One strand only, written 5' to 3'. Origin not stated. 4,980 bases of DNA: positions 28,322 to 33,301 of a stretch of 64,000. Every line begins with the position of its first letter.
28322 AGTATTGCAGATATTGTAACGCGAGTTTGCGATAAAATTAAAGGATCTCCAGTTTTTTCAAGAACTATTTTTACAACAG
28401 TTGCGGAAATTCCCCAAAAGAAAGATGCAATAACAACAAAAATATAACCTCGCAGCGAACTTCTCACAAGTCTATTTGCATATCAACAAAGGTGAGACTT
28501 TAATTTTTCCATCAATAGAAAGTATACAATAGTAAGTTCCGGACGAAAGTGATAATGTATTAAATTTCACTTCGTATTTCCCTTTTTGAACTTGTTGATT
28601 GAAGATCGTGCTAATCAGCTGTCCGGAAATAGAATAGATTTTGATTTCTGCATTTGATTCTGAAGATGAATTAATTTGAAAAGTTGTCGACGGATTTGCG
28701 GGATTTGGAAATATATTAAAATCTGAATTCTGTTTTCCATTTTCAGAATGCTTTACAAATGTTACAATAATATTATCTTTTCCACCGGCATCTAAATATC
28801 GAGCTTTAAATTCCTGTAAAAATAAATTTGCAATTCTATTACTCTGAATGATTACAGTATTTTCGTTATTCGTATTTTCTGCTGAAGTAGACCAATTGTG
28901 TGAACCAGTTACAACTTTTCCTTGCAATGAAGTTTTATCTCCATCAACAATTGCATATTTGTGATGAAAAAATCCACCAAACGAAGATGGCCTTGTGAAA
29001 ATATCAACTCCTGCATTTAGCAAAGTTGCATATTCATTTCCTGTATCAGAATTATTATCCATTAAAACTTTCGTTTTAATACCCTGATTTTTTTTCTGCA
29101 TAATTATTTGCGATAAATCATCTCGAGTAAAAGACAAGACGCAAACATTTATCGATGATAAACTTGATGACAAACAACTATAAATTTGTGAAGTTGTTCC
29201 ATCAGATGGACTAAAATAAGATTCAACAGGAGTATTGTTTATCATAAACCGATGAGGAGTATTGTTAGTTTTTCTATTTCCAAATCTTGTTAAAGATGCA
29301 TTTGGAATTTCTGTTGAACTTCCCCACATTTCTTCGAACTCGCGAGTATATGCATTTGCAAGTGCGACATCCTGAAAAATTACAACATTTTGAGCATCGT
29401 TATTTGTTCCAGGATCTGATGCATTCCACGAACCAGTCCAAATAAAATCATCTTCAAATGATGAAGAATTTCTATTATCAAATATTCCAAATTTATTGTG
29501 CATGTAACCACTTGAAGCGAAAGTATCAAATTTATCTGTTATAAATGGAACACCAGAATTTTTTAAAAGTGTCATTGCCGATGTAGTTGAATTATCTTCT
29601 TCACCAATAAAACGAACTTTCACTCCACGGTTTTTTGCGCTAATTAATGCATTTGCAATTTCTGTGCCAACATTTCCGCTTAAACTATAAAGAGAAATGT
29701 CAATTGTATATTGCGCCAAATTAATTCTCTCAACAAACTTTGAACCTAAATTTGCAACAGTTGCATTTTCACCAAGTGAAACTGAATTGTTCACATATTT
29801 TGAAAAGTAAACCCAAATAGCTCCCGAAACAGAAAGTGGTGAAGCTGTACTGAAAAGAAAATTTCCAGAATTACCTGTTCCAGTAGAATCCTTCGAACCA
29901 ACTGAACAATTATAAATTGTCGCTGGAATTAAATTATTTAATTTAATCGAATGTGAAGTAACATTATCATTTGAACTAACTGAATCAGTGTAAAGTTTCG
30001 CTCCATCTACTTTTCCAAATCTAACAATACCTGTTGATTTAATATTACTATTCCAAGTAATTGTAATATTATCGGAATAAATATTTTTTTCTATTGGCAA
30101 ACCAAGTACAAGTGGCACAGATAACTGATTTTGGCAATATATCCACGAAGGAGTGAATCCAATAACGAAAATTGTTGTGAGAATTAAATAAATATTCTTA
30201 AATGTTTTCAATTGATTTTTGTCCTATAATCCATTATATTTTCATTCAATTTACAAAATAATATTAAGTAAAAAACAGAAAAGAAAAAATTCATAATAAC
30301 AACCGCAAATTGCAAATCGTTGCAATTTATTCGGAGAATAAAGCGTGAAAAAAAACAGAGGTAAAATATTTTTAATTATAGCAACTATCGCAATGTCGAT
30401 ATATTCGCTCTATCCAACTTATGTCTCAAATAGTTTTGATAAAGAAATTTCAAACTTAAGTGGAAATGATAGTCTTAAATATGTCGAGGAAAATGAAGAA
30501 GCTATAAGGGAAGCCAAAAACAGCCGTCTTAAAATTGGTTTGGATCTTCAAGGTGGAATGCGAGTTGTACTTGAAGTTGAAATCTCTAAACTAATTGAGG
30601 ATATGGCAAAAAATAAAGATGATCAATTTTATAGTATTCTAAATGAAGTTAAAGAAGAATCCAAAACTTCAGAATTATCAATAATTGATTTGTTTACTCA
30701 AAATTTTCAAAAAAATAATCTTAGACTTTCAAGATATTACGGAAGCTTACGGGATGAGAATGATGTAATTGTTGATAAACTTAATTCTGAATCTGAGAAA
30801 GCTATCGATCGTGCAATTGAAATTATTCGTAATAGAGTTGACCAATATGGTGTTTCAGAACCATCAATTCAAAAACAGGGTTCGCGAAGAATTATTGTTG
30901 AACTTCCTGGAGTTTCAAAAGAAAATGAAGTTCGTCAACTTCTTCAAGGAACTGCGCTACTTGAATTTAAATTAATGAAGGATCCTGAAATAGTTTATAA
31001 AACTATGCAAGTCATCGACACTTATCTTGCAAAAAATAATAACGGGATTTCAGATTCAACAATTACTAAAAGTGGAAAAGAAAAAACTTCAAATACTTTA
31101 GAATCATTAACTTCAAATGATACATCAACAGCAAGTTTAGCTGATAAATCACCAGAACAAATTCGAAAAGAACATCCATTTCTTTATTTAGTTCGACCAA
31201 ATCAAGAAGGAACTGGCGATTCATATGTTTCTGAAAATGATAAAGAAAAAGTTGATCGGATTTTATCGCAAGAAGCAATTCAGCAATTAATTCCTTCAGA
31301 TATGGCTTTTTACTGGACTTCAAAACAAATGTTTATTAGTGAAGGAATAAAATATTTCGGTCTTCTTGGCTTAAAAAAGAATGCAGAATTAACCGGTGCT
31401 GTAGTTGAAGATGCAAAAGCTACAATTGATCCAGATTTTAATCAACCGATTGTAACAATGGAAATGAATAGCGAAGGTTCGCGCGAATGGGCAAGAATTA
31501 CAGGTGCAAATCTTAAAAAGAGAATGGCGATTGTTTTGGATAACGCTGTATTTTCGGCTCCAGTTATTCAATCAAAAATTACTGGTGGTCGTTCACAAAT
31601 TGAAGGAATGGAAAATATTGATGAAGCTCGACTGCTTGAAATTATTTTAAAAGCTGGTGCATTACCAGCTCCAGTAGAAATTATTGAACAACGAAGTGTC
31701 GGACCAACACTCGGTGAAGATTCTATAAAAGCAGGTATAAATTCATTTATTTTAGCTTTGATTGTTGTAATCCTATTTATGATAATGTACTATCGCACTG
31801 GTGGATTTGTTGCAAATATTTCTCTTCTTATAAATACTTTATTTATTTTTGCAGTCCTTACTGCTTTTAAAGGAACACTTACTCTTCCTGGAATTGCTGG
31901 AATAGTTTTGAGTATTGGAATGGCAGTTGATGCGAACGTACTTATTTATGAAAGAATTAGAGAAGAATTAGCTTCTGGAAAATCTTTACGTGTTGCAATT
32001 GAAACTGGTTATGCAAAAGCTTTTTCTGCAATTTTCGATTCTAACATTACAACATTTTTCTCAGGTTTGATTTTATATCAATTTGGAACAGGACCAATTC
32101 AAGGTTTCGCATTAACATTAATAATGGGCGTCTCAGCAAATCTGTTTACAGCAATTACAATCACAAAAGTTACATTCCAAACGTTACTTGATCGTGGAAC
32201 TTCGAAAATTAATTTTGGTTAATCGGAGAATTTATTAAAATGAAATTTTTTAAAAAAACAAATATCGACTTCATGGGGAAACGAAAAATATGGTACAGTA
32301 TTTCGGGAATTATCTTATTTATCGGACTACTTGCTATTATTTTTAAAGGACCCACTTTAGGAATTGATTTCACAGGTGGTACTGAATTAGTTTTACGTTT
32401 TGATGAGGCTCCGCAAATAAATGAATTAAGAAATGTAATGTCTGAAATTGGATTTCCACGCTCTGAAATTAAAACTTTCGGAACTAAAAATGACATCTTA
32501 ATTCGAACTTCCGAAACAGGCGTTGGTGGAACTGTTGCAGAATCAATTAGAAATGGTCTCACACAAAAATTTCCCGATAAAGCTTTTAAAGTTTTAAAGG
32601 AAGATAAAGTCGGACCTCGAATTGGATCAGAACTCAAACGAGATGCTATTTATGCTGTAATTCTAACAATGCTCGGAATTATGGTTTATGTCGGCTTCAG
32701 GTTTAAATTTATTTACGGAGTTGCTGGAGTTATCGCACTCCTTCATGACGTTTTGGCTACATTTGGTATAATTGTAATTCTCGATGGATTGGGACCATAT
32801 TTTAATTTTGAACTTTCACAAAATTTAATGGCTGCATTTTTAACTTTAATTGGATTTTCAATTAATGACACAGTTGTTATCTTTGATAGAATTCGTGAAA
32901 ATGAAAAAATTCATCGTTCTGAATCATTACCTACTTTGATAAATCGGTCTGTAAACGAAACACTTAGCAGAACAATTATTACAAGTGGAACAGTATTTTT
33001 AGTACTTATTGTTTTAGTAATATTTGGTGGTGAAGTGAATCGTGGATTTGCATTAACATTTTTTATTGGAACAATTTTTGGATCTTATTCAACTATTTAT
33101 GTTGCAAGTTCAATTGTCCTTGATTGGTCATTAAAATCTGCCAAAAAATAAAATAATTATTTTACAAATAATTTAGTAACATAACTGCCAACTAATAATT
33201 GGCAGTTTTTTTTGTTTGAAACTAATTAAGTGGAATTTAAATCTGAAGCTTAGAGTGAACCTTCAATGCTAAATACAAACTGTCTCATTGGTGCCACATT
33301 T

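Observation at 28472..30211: T9SS-targeted two-HKD phospholipase-D-superfamily enzyme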

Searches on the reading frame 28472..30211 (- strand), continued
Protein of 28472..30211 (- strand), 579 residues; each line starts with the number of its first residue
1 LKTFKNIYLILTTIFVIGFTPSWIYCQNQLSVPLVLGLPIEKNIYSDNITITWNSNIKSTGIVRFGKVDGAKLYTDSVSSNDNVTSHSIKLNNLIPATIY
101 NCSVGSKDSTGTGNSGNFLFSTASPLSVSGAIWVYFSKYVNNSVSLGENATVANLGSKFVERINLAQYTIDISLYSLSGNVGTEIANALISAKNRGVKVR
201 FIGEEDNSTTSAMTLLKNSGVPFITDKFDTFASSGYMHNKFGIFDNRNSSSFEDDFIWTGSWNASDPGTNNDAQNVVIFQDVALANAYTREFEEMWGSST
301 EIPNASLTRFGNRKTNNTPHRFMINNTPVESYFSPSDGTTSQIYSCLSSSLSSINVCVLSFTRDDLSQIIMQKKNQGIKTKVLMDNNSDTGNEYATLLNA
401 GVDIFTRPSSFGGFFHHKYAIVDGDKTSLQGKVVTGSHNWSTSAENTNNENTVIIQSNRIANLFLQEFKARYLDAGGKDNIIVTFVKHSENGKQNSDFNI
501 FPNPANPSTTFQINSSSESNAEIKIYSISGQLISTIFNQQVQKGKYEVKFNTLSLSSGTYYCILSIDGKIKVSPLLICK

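Call 61: search_protein_families(library=ncbifam, proteins=[P0012, P0017, P0089, P0104, P0043, P0008, L004:8354-11641:+], max_evalue=0.001)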
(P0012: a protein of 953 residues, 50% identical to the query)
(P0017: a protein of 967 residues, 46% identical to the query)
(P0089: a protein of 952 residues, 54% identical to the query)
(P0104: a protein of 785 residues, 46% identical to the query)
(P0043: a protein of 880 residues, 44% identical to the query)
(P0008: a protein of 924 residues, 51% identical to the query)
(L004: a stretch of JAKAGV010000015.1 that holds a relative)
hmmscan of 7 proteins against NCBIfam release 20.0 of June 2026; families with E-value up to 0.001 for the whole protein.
P0012 (953 aa): 8 families
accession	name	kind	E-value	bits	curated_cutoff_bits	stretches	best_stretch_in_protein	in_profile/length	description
NF010492.0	PRK13912.1-3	equivalog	8.9e-18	64.5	297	2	715-843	37-172/178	nuclease NucT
NF010493.0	PRK13912.1-4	equivalog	2.3e-10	40.7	351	1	532-666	31-161/171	nuclease NucT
NF010491.0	PRK13912.1-2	equivalog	2.3e-10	40.5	225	1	715-827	40-155/180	nuclease NucT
TIGR04183.1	Por_Secre_tail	domain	3.5e-10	39.7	23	1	875-950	2-70/72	T9SS type A sorting domain-containing protein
NF010490.0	PRK13912.1-1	equivalog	2.9e-09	37.2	211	1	697-831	15-141/159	nuclease NucT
NF038319.1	DISARM_DrmC_I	equivalog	8.1e-07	28.8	133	1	520-625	83-197/236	DISARM system phospholipase D-like protein DrmC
NF033681.1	ExeM_NucH_DNase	subfamily_domain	0.00012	21.1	300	1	246-337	32-118/546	ExeM/NucH family extracellular endonuclease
TIGR04265.1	bac_cardiolipin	equivalog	0.00036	19.6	290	0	529-580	130-180/483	cardiolipin synthase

P0017 (967 aa): 6 families
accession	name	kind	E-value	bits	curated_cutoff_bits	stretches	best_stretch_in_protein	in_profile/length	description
NF010492.0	PRK13912.1-3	equivalog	4.1e-12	46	297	1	720-856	26-168/178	nuclease NucT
TIGR04183.1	Por_Secre_tail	domain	1e-08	35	23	1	889-962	2-68/72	T9SS type A sorting domain-containing protein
NF010491.0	PRK13912.1-2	equivalog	6e-07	29.4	225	0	729-841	39-155/180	nuclease NucT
NF010493.0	PRK13912.1-4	equivalog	1.1e-06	28.7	351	0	545-635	31-124/171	nuclease NucT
NF052323.1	T9SSA_dep_M6i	equivalog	2.4e-06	25.8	600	1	888-956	960-1027/1043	T9SS-dependent M6-like inactivated metalloprotease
NF033681.1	ExeM_NucH_DNase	subfamily_domain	0.00058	18.8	300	0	256-343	30-114/546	ExeM/NucH family extracellular endonuclease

P0089 (952 aa): 5 families
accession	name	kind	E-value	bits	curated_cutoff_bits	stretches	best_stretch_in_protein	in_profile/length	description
NF010492.0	PRK13912.1-3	equivalog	1.4e-09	37.8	297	1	862-928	24-92/178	nuclease NucT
NF010493.0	PRK13912.1-4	equivalog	2.3e-06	27.7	351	0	688-779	30-124/171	nuclease NucT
NF010491.0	PRK13912.1-2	equivalog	5.9e-06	26.2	225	0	689-747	40-95/180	nuclease NucT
NF033681.1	ExeM_NucH_DNase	subfamily_domain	8.9e-06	24.8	300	1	395-511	3-118/546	ExeM/NucH family extracellular endonuclease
NF010490.0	PRK13912.1-1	equivalog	3.5e-05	23.9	211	0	858-937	16-99/159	nuclease NucT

P0104 (785 aa): 6 families
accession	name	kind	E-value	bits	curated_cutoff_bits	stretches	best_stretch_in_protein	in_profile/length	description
NF010492.0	PRK13912.1-3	equivalog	2.3e-13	50.1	297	1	546-673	36-168/178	nuclease NucT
NF010491.0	PRK13912.1-2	equivalog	2.7e-10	40.3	225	1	548-663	40-160/180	nuclease NucT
NF038319.1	DISARM_DrmC_I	equivalog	4.8e-10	39.4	133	1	539-674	89-232/236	DISARM system phospholipase D-like protein DrmC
NF033681.1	ExeM_NucH_DNase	subfamily_domain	3.2e-07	29.6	300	1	76-159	30-110/546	ExeM/NucH family extracellular endonuclease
NF010490.0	PRK13912.1-1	equivalog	3.5e-07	30.4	211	0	535-673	19-151/159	nuclease NucT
NF010493.0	PRK13912.1-4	equivalog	2.8e-05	24.2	351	0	538-668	19-156/171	nuclease NucT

P0043 (880 aa): 9 families
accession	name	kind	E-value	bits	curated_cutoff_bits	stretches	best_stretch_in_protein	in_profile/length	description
NF010492.0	PRK13912.1-3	equivalog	2.6e-11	43.4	297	1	643-765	37-165/178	nuclease NucT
NF033681.1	ExeM_NucH_DNase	subfamily_domain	5.5e-09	35.4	300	1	166-250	30-112/546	ExeM/NucH family extracellular endonuclease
NF052323.1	T9SSA_dep_M6i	equivalog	2.4e-07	29.1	600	1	800-867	959-1026/1043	T9SS-dependent M6-like inactivated metalloprotease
NF010491.0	PRK13912.1-2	equivalog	2.8e-07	30.5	225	0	456-506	38-85/180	nuclease NucT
NF038319.1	DISARM_DrmC_I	equivalog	5.9e-07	29.2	133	1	463-597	103-234/236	DISARM system phospholipase D-like protein DrmC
TIGR04183.1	Por_Secre_tail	domain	5.7e-06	26.2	23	1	802-873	2-66/72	T9SS type A sorting domain-containing protein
NF010493.0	PRK13912.1-4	equivalog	2.9e-05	24.1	351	0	458-511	31-82/171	nuclease NucT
NF010490.0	PRK13912.1-1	equivalog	9.7e-05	22.5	211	0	624-755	12-138/159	nuclease NucT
TIGR04265.1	bac_cardiolipin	equivalog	0.00036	19.6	290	0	696-727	382-412/483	cardiolipin synthase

P0008 (924 aa): 9 families
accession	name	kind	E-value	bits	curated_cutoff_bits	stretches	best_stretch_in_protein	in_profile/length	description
NF010492.0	PRK13912.1-3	equivalog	8.7e-15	54.7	297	1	685-811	38-168/178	nuclease NucT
NF010490.0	PRK13912.1-1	equivalog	2.5e-12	47.2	211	1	673-796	20-137/159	nuclease NucT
TIGR04183.1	Por_Secre_tail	domain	1.5e-11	44.1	23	1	846-921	2-70/72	T9SS type A sorting domain-containing protein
NF010493.0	PRK13912.1-4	equivalog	7.8e-10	39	351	1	674-801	18-151/171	nuclease NucT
NF038113.1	T9SSA_dep_M36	equivalog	1.6e-07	29.9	885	1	844-921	794-867/869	T9SS-dependent M36 family metallopeptidase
NF010491.0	PRK13912.1-2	equivalog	2e-07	31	225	0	684-796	40-155/180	nuclease NucT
NF038319.1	DISARM_DrmC_I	equivalog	3.4e-06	26.8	133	0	492-550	90-146/236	DISARM system phospholipase D-like protein DrmC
NF033681.1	ExeM_NucH_DNase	subfamily_domain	7.9e-05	21.7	300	1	204-315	2-111/546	ExeM/NucH family extracellular endonuclease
TIGR04265.1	bac_cardiolipin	equivalog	0.00045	19.3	290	0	489-586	311-406/483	cardiolipin synthase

L004:8354-11641:+ (1095 aa): 9 families
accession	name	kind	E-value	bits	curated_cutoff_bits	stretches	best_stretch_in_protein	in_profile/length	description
NF010492.0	PRK13912.1-3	equivalog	3.2e-14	52.9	297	1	856-983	37-168/178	nuclease NucT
TIGR04183.1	Por_Secre_tail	domain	1.6e-11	44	23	1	1017-1092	2-70/72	T9SS type A sorting domain-containing protein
NF052323.1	T9SSA_dep_M6i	equivalog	1.7e-09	36.2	600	1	1014-1087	958-1030/1043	T9SS-dependent M6-like inactivated metalloprotease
NF010493.0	PRK13912.1-4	equivalog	1.1e-08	35.2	351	0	674-763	32-124/171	nuclease NucT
NF010490.0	PRK13912.1-1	equivalog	9.9e-08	32.2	211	1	844-963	19-132/159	nuclease NucT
NF010491.0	PRK13912.1-2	equivalog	4.7e-07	29.7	225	0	860-967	43-154/180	nuclease NucT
NF038319.1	DISARM_DrmC_I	equivalog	4.6e-06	26.3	133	0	669-763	94-194/236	DISARM system phospholipase D-like protein DrmC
NF033681.1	ExeM_NucH_DNase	subfamily_domain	5.2e-06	25.6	300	1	378-483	2-111/546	ExeM/NucH family extracellular endonuclease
TIGR04265.1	bac_cardiolipin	equivalog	0.00066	18.8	290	0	657-726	119-185/483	cardiolipin synthase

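Call 62: list_cluster_members(proteins=[window:28472-30211:-, window:40217-42496:-, window:42831-45884:-])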
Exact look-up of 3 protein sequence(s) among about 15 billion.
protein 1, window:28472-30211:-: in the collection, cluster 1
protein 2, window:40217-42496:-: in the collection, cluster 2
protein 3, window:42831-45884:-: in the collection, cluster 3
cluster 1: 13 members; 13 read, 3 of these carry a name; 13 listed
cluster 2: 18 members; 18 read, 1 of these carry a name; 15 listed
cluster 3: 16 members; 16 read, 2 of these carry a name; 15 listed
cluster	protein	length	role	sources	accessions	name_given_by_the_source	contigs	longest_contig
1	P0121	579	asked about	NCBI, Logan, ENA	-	-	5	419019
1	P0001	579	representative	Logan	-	-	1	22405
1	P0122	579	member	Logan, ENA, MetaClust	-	\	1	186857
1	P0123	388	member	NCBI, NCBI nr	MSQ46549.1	MAG: hypothetical protein EXR24_06190, partial [Ignavibacteria bacterium] | hypothetical protein [Ignavibacteria bacterium]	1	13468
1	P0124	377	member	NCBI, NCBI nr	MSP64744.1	MAG: hypothetical protein EXR16_03840, partial [Bacteroidetes bacterium] | hypothetical protein [Bacteroidota bacterium]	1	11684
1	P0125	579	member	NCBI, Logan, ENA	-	-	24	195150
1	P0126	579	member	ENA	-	-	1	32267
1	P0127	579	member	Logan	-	-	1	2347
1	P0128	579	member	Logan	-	-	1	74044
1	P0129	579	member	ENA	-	-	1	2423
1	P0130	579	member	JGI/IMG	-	-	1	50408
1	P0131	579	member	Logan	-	-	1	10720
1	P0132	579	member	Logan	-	-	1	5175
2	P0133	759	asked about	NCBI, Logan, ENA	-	-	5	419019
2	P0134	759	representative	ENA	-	-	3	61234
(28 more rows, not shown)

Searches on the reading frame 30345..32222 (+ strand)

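Call 9: search_protein_families(library=pfam, proteins=[window:30345-32222:+], max_evalue=0.001)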
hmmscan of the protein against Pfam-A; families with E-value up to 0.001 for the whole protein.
window:30345-32222:+ (625 aa): 5 families
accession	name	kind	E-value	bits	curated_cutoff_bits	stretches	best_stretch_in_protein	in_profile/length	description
PF22599.2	SecDF_P1_head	-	3.6e-32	111.1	27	1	343-442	15-114/114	SecDF, P1 head subdomain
PF21760.3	SecD_1st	-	1.1e-25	89.3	27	1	154-212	1-59/60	Protein translocase subunit SecDF, P1 domain, N-terminal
PF02355.23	SecD_SecF_C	-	1.6e-16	60.7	20.5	1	444-608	13-180/189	Protein export membrane protein SecD/SecF, C-terminal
PF00873.25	ACR_tran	-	1e-05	24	28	1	462-617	335-492/1021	AcrB/AcrD/AcrF family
PF03176.21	MMPL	-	0.00044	19.7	20.5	0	475-607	154-295/333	MMPL family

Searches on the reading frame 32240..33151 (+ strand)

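Call 9: search_protein_families(library=pfam, proteins=[window:32240-33151:+], max_evalue=0.001)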
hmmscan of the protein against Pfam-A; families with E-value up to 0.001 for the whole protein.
window:32240-33151:+ (303 aa): 2 families
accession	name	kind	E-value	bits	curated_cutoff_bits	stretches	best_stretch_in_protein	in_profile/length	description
PF02355.23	SecD_SecF_C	-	6.5e-57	192.4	20.5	1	114-297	11-187/189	Protein export membrane protein SecD/SecF, C-terminal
PF07549.19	Sec_GG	-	4.4e-09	36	20.3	1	32-57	2-27/28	SecD/SecF GG Motif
